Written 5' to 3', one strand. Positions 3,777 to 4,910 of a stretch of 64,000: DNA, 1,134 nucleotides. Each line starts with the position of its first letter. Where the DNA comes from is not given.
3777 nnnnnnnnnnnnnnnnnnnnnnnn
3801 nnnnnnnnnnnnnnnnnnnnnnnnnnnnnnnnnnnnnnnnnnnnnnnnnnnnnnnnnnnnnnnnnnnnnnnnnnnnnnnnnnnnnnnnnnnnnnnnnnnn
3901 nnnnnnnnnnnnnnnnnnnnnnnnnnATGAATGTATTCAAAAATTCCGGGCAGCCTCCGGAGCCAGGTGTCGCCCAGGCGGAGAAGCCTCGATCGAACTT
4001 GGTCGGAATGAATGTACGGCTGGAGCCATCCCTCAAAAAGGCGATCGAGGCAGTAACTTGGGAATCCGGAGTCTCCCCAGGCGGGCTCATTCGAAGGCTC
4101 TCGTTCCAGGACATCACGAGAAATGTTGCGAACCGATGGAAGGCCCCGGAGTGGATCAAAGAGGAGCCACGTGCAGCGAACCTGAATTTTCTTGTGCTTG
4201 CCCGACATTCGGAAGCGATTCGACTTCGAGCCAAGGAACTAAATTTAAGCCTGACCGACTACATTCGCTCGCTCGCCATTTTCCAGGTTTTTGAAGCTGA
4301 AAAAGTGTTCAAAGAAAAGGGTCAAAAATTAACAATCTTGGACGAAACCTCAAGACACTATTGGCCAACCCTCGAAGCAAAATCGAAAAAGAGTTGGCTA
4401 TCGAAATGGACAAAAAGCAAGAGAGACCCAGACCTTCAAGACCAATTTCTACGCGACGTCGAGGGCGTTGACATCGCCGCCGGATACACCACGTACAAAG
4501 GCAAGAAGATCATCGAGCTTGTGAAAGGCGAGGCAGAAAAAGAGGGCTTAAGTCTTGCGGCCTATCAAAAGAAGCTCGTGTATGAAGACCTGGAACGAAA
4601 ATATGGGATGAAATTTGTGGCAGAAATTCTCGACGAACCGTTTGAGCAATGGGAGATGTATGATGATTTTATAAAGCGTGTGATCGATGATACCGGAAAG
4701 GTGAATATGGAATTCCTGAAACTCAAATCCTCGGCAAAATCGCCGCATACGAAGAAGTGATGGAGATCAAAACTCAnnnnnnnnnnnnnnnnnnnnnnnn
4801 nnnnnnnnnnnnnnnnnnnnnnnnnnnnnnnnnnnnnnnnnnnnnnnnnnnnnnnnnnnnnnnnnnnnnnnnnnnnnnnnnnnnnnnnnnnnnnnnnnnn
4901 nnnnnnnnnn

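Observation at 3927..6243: Island cargo operon: tandem-RHH protein plus Schlafen-like AlbA_2/HATPase_c_4 ATPase (candidate defence or addiction module)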

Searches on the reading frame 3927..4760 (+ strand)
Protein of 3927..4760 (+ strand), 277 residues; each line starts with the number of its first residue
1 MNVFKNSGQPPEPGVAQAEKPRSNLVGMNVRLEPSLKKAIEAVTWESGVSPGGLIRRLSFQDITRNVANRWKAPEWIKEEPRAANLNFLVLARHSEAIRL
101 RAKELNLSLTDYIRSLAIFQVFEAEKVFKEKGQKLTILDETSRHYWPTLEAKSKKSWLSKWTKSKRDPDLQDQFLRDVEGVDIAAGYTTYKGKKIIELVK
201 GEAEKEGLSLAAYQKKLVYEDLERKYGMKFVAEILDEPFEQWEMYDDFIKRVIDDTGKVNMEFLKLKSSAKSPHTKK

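Call 3: search_protein_families(library=pfam, proteins=[window:3927-4760:+], max_evalue=0.1)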
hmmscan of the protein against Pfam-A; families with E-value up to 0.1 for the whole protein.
window:3927-4760:+ (277 aa): 2 families
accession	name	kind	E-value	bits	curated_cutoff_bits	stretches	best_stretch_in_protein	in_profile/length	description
PF21983.2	NikA-like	-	7e-07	29.7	27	1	81-118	2-39/72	Mobilization protein NikA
PF19807.5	DUF6290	-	0.0034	18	27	0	197-237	14-54/72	Family of unknown function (DUF6290)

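Call 4: search_protein_families(library=padloc, proteins=[window:3927-4760:+], max_evalue=0.1)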
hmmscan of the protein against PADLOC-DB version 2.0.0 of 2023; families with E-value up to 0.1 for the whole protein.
window:3927-4760:+ (277 aa): 0 families

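Call 6: search_protein_families(library=ncbifam, proteins=[window:3927-4760:+], max_evalue=0.01)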
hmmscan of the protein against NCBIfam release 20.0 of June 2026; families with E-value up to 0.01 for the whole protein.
window:3927-4760:+ (277 aa): 2 families
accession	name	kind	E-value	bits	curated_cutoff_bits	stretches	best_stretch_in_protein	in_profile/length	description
NF041264.1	MobA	equivalog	0.0042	17.5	80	0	86-118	7-39/91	plasmid mobilization protein MobA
NF046040.1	RelB_antitoxin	equivalog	0.0045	17.3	50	0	197-237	11-51/69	type II toxin-antitoxin system RelB family antitoxin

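Call 7: search_protein_families(library=phrogs, proteins=[window:3927-4760:+], max_evalue=0.01)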
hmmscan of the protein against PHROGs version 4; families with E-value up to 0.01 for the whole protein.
window:3927-4760:+ (277 aa): 0 families

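Call 10: find_homologous_proteins(query=window:3927-4760:+)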
Query window:3927-4760:+ (277 aa): 4 proteins with E <= 0.001 among 1445 candidates.
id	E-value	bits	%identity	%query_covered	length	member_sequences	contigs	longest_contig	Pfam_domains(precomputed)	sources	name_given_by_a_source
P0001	2.5e-179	612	100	100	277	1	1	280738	PF21983.3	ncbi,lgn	-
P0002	1.8e-54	203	48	82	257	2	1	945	PF21983.3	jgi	-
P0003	2.6e-54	202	42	88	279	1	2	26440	-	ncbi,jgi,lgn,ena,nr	ncbi:MAG TPA: hypothetical protein VI895_07420 [Bdellovibrionota bacterium]|nr:hypothetical protein 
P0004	1.8e-35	141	37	83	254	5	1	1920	PF21983.3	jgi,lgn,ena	-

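Call 12: find_encoding_contigs(protein=P0003, flank=8000, max_places=4)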
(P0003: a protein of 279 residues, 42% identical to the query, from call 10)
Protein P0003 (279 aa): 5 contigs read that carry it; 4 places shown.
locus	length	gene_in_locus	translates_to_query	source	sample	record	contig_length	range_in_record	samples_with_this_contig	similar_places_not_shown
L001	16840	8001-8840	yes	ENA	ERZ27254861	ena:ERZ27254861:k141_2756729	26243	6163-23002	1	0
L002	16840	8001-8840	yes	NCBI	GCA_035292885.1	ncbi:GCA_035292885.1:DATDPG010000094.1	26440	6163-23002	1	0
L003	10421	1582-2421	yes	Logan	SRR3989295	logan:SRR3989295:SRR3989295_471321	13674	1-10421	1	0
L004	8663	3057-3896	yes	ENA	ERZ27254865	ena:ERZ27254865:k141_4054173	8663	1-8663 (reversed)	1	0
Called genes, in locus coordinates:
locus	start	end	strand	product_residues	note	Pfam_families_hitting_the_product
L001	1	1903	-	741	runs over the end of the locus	PF00515:TPR_1 (faint), PF07719:TPR_2 (faint), PF13174:TPR_6 (faint), PF13424:TPR_12 (faint), PF13428:TPR_14 (faint), PF13432:TPR_16, PF01464:SLT, PF27553:SLT_superhelical, +1 more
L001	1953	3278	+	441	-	PF11741:AMIN (weak)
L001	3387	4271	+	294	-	-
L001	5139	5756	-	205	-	-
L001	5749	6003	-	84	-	PF12728:HTH_17, PF00376:MerR (weak)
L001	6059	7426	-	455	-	PF03432:Relaxase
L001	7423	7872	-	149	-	PF21983:NikA-like, PF05713:MobC (weak)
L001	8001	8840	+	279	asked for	-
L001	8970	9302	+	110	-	-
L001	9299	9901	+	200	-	-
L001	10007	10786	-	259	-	PF14371:DUF4412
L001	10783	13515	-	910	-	PF12158:DUF3592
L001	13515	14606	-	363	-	-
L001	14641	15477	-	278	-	PF05154:TM2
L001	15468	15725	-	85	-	PF05154:TM2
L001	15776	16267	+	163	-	-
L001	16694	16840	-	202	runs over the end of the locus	PF08308:PEGA (weak)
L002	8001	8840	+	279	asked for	-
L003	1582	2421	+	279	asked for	-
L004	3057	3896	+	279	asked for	-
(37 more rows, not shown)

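Call 13: find_encoding_contigs(protein=P0004, flank=5000, max_places=4)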
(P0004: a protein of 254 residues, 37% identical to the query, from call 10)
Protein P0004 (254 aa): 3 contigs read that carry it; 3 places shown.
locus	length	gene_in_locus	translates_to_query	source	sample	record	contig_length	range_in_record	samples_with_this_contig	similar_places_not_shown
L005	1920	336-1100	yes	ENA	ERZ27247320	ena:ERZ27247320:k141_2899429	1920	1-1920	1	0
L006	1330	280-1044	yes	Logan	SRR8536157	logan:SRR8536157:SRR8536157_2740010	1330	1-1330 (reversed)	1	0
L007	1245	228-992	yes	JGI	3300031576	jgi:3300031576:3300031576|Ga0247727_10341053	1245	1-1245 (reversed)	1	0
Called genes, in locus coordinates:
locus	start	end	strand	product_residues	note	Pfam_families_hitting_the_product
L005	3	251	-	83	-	?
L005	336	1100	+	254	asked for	PF21983:NikA-like (faint)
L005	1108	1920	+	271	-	?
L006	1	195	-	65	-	?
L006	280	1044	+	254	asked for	PF21983:NikA-like (faint)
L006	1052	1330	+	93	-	?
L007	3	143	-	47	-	?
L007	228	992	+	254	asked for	PF21983:NikA-like (faint)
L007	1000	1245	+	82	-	?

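Call 14: find_encoding_contigs(protein=P0002, flank=5000, max_places=4)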
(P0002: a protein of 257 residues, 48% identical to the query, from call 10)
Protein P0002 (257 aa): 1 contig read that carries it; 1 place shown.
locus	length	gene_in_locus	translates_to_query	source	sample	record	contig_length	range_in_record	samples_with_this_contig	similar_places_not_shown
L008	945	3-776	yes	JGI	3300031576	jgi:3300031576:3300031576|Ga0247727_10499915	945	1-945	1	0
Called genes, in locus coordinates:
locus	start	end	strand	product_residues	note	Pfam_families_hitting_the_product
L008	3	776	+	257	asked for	PF21983:NikA-like (faint)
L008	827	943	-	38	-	?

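Call 15: search_protein_families(library=pfam, proteins=[L005:1108-1920:+, L005:3-251:-, L001:8970-9302:+, L001:9299-9901:+, L001:5139-5756:-, L008:827-943:-, P0003, P0004, P0002], max_evalue=0.1)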
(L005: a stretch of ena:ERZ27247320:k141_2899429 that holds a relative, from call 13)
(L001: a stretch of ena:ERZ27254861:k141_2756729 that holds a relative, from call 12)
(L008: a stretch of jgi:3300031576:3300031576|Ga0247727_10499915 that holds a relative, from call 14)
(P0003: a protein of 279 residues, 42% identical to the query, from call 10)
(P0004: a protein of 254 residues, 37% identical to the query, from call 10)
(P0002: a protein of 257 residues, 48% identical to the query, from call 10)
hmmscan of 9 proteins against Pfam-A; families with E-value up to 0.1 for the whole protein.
L005:1108-1920:+ (271 aa): 1 family
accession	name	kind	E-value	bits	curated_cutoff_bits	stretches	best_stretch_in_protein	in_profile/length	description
PF04326.19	SLFN_AlbA_2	-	9.7e-17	62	25.3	1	28-132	1-118/118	Schlafen, AlbA_2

L005:3-251:- (83 aa): 2 families
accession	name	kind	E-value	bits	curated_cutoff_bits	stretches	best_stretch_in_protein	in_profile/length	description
PF21983.2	NikA-like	-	1.4e-06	28.8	27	1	45-83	2-40/72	Mobilization protein NikA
PF12651.13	RHH_3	-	0.059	13.8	21.6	1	59-80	14-35/44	Ribbon-helix-helix domain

L001:8970-9302:+ (110 aa): 1 family
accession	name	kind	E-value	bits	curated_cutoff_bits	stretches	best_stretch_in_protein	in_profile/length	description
PF22746.1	SHOCT-like_DUF2089-C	-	0.043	13.9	27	0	35-51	10-26/32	SHOCT-like domain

L001:9299-9901:+ (200 aa): 1 family
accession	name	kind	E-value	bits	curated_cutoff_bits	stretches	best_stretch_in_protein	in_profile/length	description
PF10230.15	LIDHydrolase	-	0.02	15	27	1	85-134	144-192/262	Lipid-droplet associated hydrolase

L001:5139-5756:- (205 aa): 2 families
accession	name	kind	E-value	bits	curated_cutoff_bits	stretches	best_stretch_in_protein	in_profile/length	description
PF02899.23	Phage_int_SAM_1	-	0.063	14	22.3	0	115-162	16-66/83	Phage integrase, N-terminal SAM-like domain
PF14659.12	Phage_int_SAM_3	-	0.073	13.7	22.6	0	97-151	1-57/58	Phage integrase, N-terminal SAM-like domain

L008:827-943:- (38 aa): 0 families

P0003 (279 aa): 1 family
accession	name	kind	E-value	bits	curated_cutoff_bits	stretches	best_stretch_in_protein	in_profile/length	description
PF21983.2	NikA-like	-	0.015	15.9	27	0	79-111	8-40/72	Mobilization protein NikA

P0004 (254 aa): 2 families
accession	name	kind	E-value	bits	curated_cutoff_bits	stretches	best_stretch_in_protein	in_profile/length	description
PF21983.2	NikA-like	-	1e-05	26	27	0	100-124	16-40/72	Mobilization protein NikA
PF19807.5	DUF6290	-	0.0029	18.2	27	0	196-234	16-54/72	Family of unknown function (DUF6290)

P0002 (257 aa): 3 families
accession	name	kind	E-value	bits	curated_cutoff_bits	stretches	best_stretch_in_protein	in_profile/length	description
PF21983.2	NikA-like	-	8.7e-10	39.1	27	1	59-97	3-41/72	Mobilization protein NikA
PF19807.5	DUF6290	-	0.00012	22.7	27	1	169-213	15-63/72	Family of unknown function (DUF6290)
PF08681.18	TacA1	-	0.019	15.3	21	0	2-24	2-24/80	Antitoxin TacA 1-like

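Call 36: find_related_loci(query=A1, collection=metagenome_contigs, flank=7000)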
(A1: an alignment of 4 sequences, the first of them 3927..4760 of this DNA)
Query A1 (277 aa) in metagenome_contigs; peptide patterns used: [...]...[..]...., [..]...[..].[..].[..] (x = any residue, [..] = any of these).
69 stretches matched a pattern; 2 encode a relative of the query (tblastn E <= 1e-3); 2 distinct loci.
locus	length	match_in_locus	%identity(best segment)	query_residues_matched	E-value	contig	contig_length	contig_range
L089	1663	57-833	41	1-255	3e-61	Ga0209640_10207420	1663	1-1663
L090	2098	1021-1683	37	26-254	1e-44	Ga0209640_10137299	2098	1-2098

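Call 40: find_homologous_proteins(query=A1, max_evalue=0.01)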
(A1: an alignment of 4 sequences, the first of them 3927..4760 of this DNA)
Query A1 (4 sequences) (277 aa, profile of the alignment): 4 proteins with E <= 0.01 among 8000 candidates.
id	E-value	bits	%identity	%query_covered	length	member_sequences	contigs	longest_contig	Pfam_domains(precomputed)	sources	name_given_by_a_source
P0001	1.5e-134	466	100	100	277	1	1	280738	PF21983.3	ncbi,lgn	-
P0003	2.5e-129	449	42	88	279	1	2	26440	-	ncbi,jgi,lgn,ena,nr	ncbi:MAG TPA: hypothetical protein VI895_07420 [Bdellovibrionota bacterium]|nr:hypothetical protein 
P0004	9.2e-118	411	37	83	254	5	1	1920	PF21983.3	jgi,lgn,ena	-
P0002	3.7e-117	409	48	82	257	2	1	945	PF21983.3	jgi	-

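Call 45: search_solved_structures(query=A1, max_evalue=1)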
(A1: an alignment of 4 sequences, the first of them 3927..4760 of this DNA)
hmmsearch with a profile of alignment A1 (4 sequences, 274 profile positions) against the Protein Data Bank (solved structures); distinct sequences matched with E-value up to 1: 5.
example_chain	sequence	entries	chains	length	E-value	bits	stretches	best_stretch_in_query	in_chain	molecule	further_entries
3l87_A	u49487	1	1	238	0.035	16.9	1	179-243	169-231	Peptide deformylase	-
9v4l_A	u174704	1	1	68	0.051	16.3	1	218-268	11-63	de novo designed Zinc binding protein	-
5zrx_A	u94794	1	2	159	0.086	15.6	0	171-218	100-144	Phosphatidylinositol 3,4,5-trisphosphate 5-phosphatase 2,Ephrin type-A receptor 2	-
1b28_A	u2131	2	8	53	0.27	14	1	191-222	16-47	PROTEIN (REGULATORY PROTEIN ARC) | ARC REPRESSOR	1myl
2ba3_A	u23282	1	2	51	0.7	12.6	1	87-118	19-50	NikA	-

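Call 49: search_protein_representatives(alignment_id=A1)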
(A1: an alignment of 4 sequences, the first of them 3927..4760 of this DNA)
Query: 4 sequences, 274 profile positions. Proteins with E-value up to 0.001 (for the whole library): 12; up to 1e-10: 9; up to 1e-30: 7. The best 12 are listed.
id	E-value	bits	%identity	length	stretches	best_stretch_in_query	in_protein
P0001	4.7e-135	465.8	-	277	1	1-274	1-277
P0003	7.9e-130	448.7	-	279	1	9-273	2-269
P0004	2.9e-118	410.7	-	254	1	1-255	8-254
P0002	1.2e-117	408.7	-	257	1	27-274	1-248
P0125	7.4e-54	199.5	-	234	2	169-269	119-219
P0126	3.8e-49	184.0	-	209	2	25-120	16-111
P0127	2.1e-36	142.3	-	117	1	181-258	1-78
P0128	2.5e-26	109.2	-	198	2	183-242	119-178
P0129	4.8e-11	59.1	-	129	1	24-121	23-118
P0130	2.9e-04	36.9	-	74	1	184-218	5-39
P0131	3.2e-04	36.7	-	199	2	159-233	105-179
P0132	4.2e-04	36.3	-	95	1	185-226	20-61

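Call 50: find_encoding_contigs(protein=P0125, flank=6000, max_places=3)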
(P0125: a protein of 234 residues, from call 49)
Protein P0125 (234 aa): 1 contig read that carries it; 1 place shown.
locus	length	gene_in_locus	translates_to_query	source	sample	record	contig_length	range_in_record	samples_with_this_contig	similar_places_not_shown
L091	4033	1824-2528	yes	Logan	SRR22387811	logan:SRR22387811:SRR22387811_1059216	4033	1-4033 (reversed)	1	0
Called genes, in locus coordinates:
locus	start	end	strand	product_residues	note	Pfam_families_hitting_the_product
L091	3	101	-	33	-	?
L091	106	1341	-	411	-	PF00589:Phage_integrase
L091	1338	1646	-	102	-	PF12728:HTH_17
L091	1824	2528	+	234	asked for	PF21983:NikA-like (faint)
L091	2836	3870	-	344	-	PF00072:Response_reg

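Call 52: find_encoding_contigs(protein=P0126, flank=7000, max_places=3)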
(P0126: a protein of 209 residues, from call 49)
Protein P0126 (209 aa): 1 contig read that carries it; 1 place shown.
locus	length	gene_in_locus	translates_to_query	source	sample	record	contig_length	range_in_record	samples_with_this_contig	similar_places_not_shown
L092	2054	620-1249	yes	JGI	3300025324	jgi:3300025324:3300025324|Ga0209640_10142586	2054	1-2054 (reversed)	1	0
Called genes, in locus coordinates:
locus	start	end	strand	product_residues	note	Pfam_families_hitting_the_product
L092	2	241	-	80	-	?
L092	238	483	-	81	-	PF12728:HTH_17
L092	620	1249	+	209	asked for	PF21983:NikA-like (weak)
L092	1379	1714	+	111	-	-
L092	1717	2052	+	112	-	?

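Call 53: find_encoding_contigs(protein=P0128, flank=7000, max_places=3)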
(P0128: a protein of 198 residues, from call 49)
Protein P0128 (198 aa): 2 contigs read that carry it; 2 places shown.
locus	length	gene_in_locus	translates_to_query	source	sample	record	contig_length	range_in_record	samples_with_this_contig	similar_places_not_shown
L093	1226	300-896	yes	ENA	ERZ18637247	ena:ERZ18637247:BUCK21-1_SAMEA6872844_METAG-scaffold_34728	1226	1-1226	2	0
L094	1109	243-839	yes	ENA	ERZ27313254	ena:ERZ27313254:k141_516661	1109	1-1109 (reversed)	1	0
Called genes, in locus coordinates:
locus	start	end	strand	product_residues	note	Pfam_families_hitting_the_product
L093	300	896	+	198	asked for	-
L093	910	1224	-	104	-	?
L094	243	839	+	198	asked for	-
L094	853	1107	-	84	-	?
